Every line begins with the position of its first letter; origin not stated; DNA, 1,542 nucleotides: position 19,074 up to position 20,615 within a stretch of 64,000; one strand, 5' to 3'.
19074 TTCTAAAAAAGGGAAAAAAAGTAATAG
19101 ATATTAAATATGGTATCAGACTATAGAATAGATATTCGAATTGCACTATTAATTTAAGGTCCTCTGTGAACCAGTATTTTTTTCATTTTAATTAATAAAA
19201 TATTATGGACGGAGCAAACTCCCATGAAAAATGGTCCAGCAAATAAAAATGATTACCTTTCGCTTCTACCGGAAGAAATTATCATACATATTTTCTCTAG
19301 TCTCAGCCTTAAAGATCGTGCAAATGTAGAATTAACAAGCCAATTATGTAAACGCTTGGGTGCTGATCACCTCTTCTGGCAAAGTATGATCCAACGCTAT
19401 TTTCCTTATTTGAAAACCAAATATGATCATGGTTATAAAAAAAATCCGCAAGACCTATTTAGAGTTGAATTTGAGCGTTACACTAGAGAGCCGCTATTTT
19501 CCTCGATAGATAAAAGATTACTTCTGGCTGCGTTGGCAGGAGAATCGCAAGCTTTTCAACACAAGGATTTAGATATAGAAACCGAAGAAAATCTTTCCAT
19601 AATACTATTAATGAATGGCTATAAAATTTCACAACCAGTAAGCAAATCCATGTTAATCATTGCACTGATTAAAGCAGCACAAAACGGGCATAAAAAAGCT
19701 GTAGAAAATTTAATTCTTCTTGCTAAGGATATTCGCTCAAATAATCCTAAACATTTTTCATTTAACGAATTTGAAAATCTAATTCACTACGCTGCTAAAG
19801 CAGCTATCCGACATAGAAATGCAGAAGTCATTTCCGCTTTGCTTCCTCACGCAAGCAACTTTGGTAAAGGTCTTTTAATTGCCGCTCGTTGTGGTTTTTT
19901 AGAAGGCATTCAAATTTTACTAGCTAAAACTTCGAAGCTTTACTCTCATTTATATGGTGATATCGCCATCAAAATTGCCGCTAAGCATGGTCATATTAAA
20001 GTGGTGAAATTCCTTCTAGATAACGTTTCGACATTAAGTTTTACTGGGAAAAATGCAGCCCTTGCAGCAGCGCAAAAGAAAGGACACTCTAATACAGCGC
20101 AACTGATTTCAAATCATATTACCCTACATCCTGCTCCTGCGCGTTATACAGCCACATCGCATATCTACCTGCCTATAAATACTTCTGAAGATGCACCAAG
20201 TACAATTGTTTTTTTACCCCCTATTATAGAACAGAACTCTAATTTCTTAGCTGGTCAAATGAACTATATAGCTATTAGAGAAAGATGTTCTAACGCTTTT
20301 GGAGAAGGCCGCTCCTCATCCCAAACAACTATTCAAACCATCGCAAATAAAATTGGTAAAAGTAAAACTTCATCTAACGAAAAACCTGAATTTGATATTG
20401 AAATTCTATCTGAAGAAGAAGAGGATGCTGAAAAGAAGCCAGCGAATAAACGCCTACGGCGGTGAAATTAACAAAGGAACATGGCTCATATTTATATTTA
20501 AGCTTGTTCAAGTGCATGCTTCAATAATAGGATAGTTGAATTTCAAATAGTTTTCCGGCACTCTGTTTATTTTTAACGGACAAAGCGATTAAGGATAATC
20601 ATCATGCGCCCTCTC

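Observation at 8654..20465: Repeated two-gene architecture: a family paralog immediately followed by an F-box protein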

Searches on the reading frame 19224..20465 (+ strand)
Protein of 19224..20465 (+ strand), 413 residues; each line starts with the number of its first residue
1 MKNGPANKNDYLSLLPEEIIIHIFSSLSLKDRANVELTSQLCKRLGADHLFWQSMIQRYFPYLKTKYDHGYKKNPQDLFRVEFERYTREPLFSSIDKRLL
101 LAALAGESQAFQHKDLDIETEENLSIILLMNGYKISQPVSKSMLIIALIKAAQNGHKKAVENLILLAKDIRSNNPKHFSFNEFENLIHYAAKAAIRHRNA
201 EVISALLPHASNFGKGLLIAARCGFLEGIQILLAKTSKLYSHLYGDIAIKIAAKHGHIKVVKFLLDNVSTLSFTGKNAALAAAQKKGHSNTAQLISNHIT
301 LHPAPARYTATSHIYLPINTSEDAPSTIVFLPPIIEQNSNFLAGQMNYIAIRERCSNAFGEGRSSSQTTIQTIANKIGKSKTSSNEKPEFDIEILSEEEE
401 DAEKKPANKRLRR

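Call 4: search_protein_families(library=pfam, proteins=[window:19224-20465:+], max_evalue=1)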
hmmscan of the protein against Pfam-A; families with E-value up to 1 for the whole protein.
window:19224-20465:+ (413 aa): 9 families
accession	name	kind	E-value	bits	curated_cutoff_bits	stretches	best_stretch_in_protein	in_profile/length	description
PF12796.13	Ank_2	-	1.7e-12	48.1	27.3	2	217-296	1-80/90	Ankyrin repeats (3 copies)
PF12937.12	F-box-like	-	3.7e-08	33.4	24.3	1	13-57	2-46/47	F-box-like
PF00646.38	F-box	-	3.6e-06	27.1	20.5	1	12-53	1-42/43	F-box domain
PF00023.36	Ank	-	7.9e-06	26.3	21.1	1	245-267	2-25/33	Ankyrin repeat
PF13637.12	Ank_4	-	9.5e-05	23.1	22.7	1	245-265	30-50/50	Ankyrin repeats (many copies)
PF13606.12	Ank_3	-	0.0002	21.9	22.3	0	251-266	8-23/30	Ankyrin repeat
PF24521.3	Ank_KRIT1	-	0.00053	20.2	80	0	147-210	49-108/149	KRIT1 ankyrin-repeats domain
PF13857.12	Ank_5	-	0.15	13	27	0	250-267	21-38/56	Ankyrin repeats (many copies)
PF03477.21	ATP-cone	-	0.8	10.7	25.8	0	137-205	11-78/88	ATP cone domain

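Call 5: search_protein_families(library=ncbifam, proteins=[window:19224-20465:+], max_evalue=1)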
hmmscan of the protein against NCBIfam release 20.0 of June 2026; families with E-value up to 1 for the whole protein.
window:19224-20465:+ (413 aa): 2 families
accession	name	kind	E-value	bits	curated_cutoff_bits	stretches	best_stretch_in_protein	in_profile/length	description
NF041931.2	MzaA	equivalog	0.0067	15.3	800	1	220-306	9-91/726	MZA anti-phage system associated sigma-70 family RNA polymerase sigma factor MzaA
NF043019.1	T4SS_AnkC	equivalog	0.018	13.9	450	1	223-292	177-249/459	Dot/Icm T4SS effector AnkC/LegA12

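Call 25: search_solved_structures(query=window:19224-20465:+, max_evalue=0.01)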
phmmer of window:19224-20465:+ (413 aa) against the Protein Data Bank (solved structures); distinct sequences matched with E-value up to 0.01: 247 (the best 60 are shown).
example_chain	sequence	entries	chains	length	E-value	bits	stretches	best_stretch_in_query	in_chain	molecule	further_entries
5lec_A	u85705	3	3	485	5.9e-16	61.9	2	145-272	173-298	DDD_D12_12_D12_12_D12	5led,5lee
5leb_A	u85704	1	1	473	5.7e-15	58.6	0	139-273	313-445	DDD_D12_06_D12_06_D12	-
5le2_A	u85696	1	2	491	7.8e-14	54.9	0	147-273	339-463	DDD_D12_15_D12_15_D12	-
6mol_A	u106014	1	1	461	2.9e-12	49.7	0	151-271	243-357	Monoextended DARPin R12 (M_R12)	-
4qfv_A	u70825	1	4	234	1.6e-11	47.3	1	217-293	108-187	ANK-N5C-281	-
5le6_A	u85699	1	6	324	7.9e-11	45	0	145-271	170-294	DD_D12_09_D12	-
4o60_A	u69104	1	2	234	8e-11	45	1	212-272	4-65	ANK-N5C-317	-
5le7_A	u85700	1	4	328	1.3e-10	44.3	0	141-271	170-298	DD_D12_13_D12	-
5y4d_A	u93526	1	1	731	1.3e-10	44.2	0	147-319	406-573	Ankyrin-1,Ankyrin-2,Ankyrin-2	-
5le3_A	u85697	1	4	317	1.6e-10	44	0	148-271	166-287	DD_D12_09_D12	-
5le4_A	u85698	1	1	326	3.1e-10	43.1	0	143-271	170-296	DD_D12_11_D12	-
4rlv_A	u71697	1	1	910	5e-10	42.4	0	147-320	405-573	Ankyrin-1, Ankyrin-2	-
5le8_A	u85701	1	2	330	5.4e-10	42.2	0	209-271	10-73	DD_D12_15_D12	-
6f5e_A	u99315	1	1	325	9.9e-10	41.4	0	209-271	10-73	DD_D12_10_47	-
5le9_A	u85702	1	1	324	1.1e-09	41.3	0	209-267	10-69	DD_Off7_09_3G124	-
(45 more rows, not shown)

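Call 59: find_homologous_proteins(query=window:19224-20465:+)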
Query window:19224-20465:+ (413 aa): 2 proteins with E <= 0.001 among 8000 candidates.
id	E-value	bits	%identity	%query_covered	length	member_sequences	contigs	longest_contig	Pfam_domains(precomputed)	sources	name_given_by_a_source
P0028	2.4e-8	52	28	28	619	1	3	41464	PF13606.13,PF13857.13,PF23745.2,PF12796.14,PF16468.11,PF00023.37,PF13637.13,PF24521.3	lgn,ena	-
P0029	5.1e-4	37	29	37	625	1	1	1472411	PF13606.13,PF13857.13,PF12796.14,PF00023.37,PF13637.13,PF24521.3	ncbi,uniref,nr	ncbi:hypothetical protein phytr_11350 [Candidatus Phycorickettsia trachydisci]|uniref:Uncharacterize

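Call 94: search_protein_families(library=pfam, proteins=[L009:10131-10403:+], max_evalue=0.1)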
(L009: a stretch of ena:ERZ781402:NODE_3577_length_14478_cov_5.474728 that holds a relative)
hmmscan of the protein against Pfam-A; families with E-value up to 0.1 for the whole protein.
L009:10131-10403:+ (90 aa): 2 families
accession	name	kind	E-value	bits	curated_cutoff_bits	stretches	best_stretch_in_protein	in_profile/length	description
PF17508.7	MccV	-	0.019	16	27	1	1-49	1-47/104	Microcin V bacteriocin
PF11981.13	DUF3482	-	0.046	13.6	29.2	1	29-53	172-196/293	Domain of unknown function (DUF3482)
